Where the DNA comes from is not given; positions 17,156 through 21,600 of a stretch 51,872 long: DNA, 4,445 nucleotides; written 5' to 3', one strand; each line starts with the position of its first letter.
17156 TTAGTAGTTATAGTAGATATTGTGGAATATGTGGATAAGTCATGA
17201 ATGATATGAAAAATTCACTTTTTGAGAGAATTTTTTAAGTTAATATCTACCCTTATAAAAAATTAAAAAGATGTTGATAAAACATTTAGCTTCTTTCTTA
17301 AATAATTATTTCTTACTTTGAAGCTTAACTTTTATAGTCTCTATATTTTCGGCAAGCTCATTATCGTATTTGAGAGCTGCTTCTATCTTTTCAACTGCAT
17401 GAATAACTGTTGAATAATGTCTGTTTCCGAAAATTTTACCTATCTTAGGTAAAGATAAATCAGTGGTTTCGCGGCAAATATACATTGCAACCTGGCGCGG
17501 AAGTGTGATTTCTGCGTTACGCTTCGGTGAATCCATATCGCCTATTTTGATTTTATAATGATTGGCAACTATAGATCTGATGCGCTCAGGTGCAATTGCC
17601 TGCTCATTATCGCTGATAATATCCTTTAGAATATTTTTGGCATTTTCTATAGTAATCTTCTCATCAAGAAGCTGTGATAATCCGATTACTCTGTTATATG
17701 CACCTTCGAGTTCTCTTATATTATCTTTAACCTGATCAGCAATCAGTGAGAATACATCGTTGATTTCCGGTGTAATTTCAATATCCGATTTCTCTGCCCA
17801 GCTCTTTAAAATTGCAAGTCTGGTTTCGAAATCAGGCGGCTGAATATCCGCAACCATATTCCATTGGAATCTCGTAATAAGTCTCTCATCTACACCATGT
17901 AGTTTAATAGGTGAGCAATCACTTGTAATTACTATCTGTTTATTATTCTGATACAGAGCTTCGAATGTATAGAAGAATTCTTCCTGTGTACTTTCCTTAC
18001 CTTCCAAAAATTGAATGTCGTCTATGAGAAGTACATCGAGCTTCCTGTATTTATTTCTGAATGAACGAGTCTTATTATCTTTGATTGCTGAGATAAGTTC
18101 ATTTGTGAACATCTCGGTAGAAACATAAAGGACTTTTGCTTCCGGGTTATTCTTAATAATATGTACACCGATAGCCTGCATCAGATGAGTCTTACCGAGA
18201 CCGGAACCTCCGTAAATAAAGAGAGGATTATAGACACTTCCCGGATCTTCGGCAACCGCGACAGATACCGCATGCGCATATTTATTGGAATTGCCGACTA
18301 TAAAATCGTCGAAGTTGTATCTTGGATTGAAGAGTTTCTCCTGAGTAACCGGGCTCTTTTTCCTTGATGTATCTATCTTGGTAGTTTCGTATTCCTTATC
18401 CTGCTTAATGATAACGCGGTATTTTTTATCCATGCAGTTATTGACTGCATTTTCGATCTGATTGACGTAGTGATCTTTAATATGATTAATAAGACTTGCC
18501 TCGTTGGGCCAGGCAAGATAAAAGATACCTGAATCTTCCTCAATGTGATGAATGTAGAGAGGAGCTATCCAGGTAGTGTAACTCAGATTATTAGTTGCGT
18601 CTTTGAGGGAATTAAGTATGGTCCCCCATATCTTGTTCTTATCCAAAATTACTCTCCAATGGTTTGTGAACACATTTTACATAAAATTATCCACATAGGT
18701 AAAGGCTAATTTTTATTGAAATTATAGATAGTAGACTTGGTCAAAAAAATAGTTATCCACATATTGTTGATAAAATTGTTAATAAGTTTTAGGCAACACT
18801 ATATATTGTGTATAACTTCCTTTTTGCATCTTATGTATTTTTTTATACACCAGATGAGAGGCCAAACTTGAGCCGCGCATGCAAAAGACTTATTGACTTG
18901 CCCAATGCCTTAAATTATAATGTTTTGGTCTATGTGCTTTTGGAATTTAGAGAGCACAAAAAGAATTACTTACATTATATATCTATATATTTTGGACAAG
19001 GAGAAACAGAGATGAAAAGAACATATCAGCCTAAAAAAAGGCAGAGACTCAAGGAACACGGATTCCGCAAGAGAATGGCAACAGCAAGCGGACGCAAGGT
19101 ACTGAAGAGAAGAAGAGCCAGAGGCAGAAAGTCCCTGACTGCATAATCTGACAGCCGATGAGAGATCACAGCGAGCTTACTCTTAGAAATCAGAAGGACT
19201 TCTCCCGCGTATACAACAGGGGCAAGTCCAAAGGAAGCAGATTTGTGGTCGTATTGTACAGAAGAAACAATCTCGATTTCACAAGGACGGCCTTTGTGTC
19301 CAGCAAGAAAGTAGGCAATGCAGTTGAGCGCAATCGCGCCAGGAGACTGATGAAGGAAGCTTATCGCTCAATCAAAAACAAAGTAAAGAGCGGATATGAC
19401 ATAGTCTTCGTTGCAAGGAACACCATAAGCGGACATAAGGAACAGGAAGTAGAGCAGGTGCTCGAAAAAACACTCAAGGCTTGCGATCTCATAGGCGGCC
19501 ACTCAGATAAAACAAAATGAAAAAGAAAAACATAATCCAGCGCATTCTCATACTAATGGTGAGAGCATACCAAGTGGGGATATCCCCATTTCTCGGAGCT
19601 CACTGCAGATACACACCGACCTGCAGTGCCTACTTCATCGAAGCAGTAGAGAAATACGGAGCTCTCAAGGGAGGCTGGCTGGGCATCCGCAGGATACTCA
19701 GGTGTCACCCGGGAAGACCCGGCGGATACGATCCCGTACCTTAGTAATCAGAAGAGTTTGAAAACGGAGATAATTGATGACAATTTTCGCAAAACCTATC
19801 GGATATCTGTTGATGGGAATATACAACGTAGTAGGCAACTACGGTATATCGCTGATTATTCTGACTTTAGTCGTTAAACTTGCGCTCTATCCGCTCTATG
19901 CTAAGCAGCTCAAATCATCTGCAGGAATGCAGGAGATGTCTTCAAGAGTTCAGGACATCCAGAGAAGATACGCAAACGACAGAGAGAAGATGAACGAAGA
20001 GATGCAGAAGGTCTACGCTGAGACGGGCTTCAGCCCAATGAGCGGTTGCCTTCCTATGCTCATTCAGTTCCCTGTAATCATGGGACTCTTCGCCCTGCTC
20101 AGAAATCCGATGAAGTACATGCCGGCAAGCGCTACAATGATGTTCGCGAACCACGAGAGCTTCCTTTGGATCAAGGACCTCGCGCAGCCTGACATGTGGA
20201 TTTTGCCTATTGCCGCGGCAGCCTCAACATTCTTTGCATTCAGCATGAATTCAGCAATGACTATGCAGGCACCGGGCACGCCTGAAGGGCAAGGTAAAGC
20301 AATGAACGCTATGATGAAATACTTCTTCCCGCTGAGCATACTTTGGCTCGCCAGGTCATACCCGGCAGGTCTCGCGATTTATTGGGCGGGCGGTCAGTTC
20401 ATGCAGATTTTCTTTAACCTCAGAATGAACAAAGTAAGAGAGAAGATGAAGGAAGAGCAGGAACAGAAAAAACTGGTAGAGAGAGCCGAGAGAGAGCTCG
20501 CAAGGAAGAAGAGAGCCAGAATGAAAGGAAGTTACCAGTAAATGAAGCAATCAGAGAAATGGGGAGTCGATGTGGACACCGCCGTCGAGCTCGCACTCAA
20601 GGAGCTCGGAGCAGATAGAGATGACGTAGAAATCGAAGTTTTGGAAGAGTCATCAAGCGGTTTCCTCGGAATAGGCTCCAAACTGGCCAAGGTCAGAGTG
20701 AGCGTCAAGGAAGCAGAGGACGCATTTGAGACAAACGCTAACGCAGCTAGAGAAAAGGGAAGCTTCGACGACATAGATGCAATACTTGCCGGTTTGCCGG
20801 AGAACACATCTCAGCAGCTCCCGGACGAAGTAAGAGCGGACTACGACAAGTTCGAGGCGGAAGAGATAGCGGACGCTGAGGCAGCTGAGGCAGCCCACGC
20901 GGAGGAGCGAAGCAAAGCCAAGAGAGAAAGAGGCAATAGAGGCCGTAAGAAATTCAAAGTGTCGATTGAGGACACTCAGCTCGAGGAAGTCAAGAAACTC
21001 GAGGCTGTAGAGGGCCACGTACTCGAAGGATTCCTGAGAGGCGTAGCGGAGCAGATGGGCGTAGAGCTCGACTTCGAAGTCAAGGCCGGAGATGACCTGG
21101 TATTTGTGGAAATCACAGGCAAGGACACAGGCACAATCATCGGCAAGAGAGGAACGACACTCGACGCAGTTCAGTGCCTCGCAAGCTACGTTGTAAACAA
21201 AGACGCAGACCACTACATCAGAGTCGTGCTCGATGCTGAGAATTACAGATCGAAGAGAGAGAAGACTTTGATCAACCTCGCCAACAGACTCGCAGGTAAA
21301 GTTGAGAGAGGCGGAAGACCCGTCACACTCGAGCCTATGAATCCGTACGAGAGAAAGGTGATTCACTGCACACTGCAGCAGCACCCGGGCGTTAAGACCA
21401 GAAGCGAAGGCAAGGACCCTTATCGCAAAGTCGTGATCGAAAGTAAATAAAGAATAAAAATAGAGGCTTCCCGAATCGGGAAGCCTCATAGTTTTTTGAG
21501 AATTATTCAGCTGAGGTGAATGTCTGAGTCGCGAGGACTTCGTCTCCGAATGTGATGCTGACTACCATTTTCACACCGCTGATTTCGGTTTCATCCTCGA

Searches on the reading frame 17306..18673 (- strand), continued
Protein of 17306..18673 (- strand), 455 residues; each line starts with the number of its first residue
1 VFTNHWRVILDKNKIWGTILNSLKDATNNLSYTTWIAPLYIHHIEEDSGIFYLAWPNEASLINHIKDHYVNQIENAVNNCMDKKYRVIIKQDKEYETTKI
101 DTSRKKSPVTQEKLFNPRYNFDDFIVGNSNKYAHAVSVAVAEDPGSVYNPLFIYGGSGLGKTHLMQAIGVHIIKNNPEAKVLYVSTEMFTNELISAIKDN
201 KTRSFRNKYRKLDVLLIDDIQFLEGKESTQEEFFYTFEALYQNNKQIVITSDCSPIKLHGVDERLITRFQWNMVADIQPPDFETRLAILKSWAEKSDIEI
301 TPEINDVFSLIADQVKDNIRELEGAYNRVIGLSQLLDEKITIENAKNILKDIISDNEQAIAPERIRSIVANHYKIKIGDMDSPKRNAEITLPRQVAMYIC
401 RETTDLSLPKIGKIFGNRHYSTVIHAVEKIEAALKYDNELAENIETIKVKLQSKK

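Call 48: find_encoding_contigs(protein=P0427, flank=10000, max_places=1)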
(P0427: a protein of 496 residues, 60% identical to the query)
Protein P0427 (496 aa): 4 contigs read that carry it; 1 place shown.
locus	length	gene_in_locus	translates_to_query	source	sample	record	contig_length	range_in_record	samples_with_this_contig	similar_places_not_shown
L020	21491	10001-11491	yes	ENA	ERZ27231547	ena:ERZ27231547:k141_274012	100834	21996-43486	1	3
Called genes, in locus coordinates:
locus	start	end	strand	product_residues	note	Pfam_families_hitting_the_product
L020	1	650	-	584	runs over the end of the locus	PF24898:GGDEF_GdpP, PF01368:DHH, PF02272:DHHA1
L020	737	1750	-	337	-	PF02195:ParB_N, PF17762:HTH_ParB, PF23552:ParB_C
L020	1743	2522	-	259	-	PF00142:Fer4_NifH, PF01656:CbiA, PF02374:ArsA_ATPase (weak), PF06564:CBP_BcsQ, PF09140:MipZ, PF10609:ParA, PF13614:AAA_31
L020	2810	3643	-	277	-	-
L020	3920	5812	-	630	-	PF01134:GIDA, PF07992:Pyr_redox_2 (faint), PF21680:GIDA_C_1st, PF13932:SAM_GIDA_C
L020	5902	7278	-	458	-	PF10396:TrmE_N, PF12631:MnmE_helical, PF00350:Dynamin_N (faint), PF01926:MMR_HSR1, PF02421:FeoB_N, PF04548:AIG1 (weak)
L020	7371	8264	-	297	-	PF14804:Jag_N, PF13083:KH_KhpA-B, PF01424:R3H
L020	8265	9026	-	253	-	PF02096:60KD_IMP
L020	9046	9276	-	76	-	PF01809:YidD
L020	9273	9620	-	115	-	PF00825:Ribonuclease_P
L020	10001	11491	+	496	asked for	PF11638:DnaA_N (weak), PF01695:IstB_IS21, PF00308:Bac_DnaA, PF00004:AAA (weak), PF08299:Bac_DnaA_C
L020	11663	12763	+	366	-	PF00712:DNA_pol3_beta, PF02767:DNA_pol3_beta_2, PF02768:DNA_pol3_beta_3, PF00712:DNA_pol3_beta (weak)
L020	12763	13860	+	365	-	PF02463:SMC_N, PF13175:AAA_15, PF13476:AAA_23, PF13514:AAA_27 (faint)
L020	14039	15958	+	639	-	PF02518:HATPase_c, PF13589:HATPase_c_3 (faint), PF00204:DNA_gyraseB, PF01751:Toprim, PF00986:DNA_gyraseB_C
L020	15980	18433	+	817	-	PF00521:DNA_topoisoIV, PF03989:DNA_gyraseA_C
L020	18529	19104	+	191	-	PF00881:Nitroreductase, PF14512:TM1586_NiRdase (faint)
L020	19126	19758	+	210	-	PF14196:ATC_hydrolase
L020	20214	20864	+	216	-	PF07373:CAMP_factor, PF07554:FIVAR (faint)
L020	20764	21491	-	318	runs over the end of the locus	-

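Call 55: find_encoding_contigs(protein=P0078, flank=10000, max_places=1)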
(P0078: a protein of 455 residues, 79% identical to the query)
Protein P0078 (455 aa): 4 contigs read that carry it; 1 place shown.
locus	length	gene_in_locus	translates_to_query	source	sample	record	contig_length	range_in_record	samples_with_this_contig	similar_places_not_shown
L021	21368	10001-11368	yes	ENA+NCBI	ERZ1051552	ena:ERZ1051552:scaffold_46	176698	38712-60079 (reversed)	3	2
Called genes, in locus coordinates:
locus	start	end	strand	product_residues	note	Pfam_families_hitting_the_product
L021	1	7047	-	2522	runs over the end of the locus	-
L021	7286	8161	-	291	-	PF14804:Jag_N, PF13083:KH_KhpA-B, PF01424:R3H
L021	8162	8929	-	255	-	PF02096:60KD_IMP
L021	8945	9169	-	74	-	PF01809:YidD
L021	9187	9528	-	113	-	PF00825:Ribonuclease_P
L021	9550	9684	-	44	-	PF00468:Ribosomal_L34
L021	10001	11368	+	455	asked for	PF11638:DnaA_N, PF01695:IstB_IS21, PF00308:Bac_DnaA, PF13173:AAA_14 (weak), PF08299:Bac_DnaA_C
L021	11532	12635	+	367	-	PF00712:DNA_pol3_beta, PF02767:DNA_pol3_beta_2, PF02768:DNA_pol3_beta_3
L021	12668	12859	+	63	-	-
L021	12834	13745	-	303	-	PF04227:Indigoidine_A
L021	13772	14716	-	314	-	PF00294:PfkB, PF08543:Phos_pyr_kin (weak)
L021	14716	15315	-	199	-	PF00265:TK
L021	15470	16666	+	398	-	PF02608:Bmp, PF13407:Peripla_BP_4 (weak)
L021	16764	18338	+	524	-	PF00005:ABC_tran, PF13304:AAA_21 (faint), PF00005:ABC_tran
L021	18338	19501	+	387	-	PF02653:BPD_transp_2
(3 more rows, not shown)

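Call 64: search_dna_similar(query=window:17306-18673:-, collection=plasmids, mode=protein, max_rows=8)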
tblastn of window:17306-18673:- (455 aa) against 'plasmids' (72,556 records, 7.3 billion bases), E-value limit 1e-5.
Records with a match: 80; places in all: 82; records where one place covers at least 80% of the query: 38.
Best place of each record, by identity: 60-80% 1; <60% 79.
By first word of the organism name: Bacillus 8; Paracoccus 5; Escherichia 4; Acinetobacter 4; Sinorhizobium 4; Paraburkholderia 4; Klebsiella 3; Pasteurella 3; Listeria 2; Paenibacillus 2; and 37 more.
By predicted mobility (MOB-suite, as given by PLSDB): non-mobilizable 68; mobilizable 7; conjugative 5.
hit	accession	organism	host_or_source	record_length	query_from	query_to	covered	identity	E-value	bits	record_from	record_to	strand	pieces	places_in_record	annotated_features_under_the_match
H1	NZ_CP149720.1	Clostridioides difficile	-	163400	9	447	96%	45.6%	7e-111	366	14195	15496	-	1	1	dnaA: chromosomal replication initiator protein DnaA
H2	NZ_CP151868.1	Bacillus thuringiensis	tobacco,mixed culture,leaves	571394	15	447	95%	45.4%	3e-116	382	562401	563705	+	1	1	dnaA: chromosomal replication initiator protein DnaA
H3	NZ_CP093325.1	Bacillus sp. N5-665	whole organism,peat soil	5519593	15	447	95%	45.1%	3e-116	382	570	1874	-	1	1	none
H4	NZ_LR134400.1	Listeria monocytogenes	Homo sapiens,Vein blood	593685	15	452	96%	44.4%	3e-111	367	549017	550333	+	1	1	dnaA: chromosomal replication initiator protein DnaA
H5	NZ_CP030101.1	Listeria monocytogenes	Environment,water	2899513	15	452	96%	44.4%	3e-111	367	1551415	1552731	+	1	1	none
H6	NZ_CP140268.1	Priestia megaterium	Single cell,ginseng rhizosphere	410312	15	452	96%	44.2%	9e-112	369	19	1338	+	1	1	dnaA: chromosomal replication initiator protein DnaA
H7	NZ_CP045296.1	Paenibacillus cellulositrophicus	cell culture,Thai soil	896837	14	454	97%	42.5%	3e-108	358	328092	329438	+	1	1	dnaA: chromosomal replication initiator protein DnaA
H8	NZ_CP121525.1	Staphylococcus epidermidis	Homo sapiens,Forehead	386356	8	454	98%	41.9%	5e-115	378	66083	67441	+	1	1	dnaA: chromosomal replication initiator protein DnaA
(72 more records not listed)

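Call 78: find_related_loci(query=A3, collection=metagenome_contigs, flank=7000)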
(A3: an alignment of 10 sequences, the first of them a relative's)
Query A3 (455 aa) in metagenome_contigs; peptide patterns used: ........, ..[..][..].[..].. (x = any residue, [..] = any of these).
600 stretches matched a pattern (row limit reached: there are more); 386 encode a relative of the query (tblastn E <= 1e-3); the best 80 are kept; 80 distinct loci.
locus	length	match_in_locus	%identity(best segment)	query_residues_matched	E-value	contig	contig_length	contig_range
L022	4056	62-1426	99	1-455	0e+0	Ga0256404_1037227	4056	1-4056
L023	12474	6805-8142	80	10-455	0e+0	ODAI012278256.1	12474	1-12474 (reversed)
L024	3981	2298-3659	78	2-455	0e+0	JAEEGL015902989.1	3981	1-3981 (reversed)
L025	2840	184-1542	78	4-455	0e+0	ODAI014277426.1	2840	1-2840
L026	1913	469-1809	79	9-455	0e+0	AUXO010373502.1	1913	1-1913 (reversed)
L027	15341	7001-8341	77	9-455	0e+0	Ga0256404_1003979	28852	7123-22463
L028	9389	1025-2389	74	1-455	0e+0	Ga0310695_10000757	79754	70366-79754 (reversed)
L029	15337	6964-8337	56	1-455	3e-161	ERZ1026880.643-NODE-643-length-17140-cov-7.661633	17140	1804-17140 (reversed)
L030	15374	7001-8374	56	1-455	3e-161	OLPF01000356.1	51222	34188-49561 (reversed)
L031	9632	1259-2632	56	1-455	3e-161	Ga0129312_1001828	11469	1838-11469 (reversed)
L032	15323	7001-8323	53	10-448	4e-158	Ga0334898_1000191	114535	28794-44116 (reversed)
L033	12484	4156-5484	54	10-448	2e-157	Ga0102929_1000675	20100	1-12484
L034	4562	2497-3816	56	17-453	5e-158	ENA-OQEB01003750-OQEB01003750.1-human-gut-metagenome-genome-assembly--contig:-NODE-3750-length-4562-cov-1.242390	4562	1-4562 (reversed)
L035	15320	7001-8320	54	14-448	4e-153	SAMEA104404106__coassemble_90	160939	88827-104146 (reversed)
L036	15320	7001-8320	54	14-448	1e-151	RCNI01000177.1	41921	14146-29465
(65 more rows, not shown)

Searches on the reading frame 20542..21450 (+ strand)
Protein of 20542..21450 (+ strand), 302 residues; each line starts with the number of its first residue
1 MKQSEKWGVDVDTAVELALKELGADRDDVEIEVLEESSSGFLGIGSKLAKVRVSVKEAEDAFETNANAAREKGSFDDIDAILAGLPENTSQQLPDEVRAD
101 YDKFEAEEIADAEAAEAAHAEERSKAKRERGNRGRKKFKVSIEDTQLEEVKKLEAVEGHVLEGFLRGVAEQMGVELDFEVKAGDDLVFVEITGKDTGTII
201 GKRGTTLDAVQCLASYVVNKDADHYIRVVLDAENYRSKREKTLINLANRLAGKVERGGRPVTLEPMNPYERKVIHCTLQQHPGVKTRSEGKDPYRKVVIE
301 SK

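Call 24: find_encoding_contigs(protein=window:20542-21450:+, flank=10000, max_places=10)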
Protein window:20542-21450:+ (302 aa): 3 contigs read that carry it; 2 places shown.
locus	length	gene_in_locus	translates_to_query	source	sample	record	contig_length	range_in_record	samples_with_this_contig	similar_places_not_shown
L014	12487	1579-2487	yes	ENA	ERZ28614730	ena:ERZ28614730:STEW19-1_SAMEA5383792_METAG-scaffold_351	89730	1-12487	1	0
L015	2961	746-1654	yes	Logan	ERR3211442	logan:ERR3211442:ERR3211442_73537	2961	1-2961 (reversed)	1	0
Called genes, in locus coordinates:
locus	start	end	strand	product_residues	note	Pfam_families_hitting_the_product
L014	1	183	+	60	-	?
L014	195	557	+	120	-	PF00825:Ribonuclease_P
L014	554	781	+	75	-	PF01809:YidD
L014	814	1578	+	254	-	PF02096:60KD_IMP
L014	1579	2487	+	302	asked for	PF14804:Jag_N, PF13083:KH_KhpA-B, PF01424:R3H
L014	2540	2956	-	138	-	PF16146:DUF4854 (weak)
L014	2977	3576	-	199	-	-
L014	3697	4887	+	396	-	PF02463:SMC_N, PF13175:AAA_15, PF13476:AAA_23, PF13304:AAA_21 (faint)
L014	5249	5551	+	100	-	-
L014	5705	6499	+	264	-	-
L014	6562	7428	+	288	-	PF03881:Fructosamin_kin, PF01636:APH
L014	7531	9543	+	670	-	PF07969:Amidohydro_3 (faint), PF01979:Amidohydro_1, PF13382:Adenine_deam_C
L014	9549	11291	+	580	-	PF01979:Amidohydro_1, PF07969:Amidohydro_3 (weak), PF13382:Adenine_deam_C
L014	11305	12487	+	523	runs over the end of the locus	-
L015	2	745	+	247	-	?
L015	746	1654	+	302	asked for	PF14804:Jag_N, PF13083:KH_KhpA-B, PF01424:R3H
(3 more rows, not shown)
